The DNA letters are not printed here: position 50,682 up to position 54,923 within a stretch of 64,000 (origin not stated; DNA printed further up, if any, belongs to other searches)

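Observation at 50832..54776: Single 1314-aa polypeptide combining two methyltransferase domains, a charged helical linker and two glycosyltransferase domains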

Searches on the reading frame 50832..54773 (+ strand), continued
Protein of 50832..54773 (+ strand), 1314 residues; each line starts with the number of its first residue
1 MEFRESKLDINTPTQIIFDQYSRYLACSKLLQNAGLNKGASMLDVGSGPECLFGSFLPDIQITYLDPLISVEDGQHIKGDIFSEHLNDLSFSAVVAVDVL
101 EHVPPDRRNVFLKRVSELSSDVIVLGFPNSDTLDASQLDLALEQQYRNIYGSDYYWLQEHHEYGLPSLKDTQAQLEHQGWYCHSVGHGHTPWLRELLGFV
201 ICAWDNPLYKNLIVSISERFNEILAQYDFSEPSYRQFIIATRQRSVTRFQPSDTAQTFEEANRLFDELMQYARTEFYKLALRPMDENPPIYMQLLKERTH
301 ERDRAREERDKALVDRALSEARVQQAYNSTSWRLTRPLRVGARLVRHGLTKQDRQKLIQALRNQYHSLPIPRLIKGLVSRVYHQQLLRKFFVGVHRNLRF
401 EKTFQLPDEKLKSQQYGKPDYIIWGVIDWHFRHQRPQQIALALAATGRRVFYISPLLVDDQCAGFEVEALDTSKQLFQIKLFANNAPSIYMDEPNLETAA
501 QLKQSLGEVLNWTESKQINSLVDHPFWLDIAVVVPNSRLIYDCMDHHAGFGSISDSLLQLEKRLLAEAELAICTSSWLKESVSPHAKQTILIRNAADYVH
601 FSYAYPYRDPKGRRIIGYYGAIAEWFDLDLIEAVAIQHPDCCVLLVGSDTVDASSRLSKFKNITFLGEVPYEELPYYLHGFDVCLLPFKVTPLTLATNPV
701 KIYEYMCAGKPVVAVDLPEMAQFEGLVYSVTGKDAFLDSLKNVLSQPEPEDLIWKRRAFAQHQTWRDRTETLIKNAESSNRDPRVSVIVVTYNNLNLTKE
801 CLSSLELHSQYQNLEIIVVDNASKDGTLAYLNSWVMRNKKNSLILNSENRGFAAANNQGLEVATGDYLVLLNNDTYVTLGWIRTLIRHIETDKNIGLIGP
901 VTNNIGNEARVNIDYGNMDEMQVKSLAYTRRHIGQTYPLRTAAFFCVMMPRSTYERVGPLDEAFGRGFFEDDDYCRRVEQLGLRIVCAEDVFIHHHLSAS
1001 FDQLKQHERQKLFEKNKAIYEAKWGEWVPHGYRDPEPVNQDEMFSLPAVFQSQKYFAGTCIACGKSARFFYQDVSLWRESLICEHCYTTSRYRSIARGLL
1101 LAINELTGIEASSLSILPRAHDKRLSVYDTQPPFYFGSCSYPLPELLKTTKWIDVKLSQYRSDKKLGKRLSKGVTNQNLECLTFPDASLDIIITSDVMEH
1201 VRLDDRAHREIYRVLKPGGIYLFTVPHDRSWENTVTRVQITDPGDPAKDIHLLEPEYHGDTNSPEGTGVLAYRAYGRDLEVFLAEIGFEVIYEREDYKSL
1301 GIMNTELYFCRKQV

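Call 56: find_encoding_contigs(protein=P0097, flank=10000, max_places=1)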
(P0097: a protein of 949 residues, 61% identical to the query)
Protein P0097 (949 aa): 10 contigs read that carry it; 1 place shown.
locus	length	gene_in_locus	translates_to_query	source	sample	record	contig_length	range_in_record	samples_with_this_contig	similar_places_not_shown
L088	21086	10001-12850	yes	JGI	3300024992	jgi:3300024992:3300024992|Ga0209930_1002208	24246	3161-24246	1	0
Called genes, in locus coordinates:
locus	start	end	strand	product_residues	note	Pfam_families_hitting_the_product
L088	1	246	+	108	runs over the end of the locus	-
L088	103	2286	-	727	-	PF07715:Plug, PF00593:TonB_dep_Rec_b-barrel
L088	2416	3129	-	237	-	PF03929:PepSY_TM (weak), PF16357:PepSY_TM_like_2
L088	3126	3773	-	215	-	PF10670:DUF4198 (weak)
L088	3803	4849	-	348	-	PF07732:Cu-oxidase_3, PF07731:Cu-oxidase_2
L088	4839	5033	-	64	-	PF04324:Fer2_BFD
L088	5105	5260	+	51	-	-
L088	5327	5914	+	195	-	-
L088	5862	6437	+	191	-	PF01061:ABC2_membrane (weak)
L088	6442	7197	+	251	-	PF00005:ABC_tran, PF13304:AAA_21 (faint)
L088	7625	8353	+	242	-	PF08003:Methyltransf_9, PF13489:Methyltransf_23, PF13847:Methyltransf_31, PF08241:Methyltransf_11, PF08242:Methyltransf_12, PF13649:Methyltransf_25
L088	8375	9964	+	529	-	PF13489:Methyltransf_23, PF08241:Methyltransf_11 (weak), PF08242:Methyltransf_12 (faint), PF13649:Methyltransf_25 (faint), PF13489:Methyltransf_23 (weak)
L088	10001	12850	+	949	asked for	PF13847:Methyltransf_31 (faint), PF00534:Glycos_transf_1 (faint), PF13524:Glyco_trans_1_2 (faint), PF13692:Glyco_trans_1_4 (weak), PF00535:Glycos_transf_2, PF10111:Glyco_tranf_2_2 (weak), PF13641:Glyco_tranf_2_3, PF08241:Methyltransf_11, +1 more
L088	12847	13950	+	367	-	PF02350:Epimerase_2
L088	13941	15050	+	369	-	-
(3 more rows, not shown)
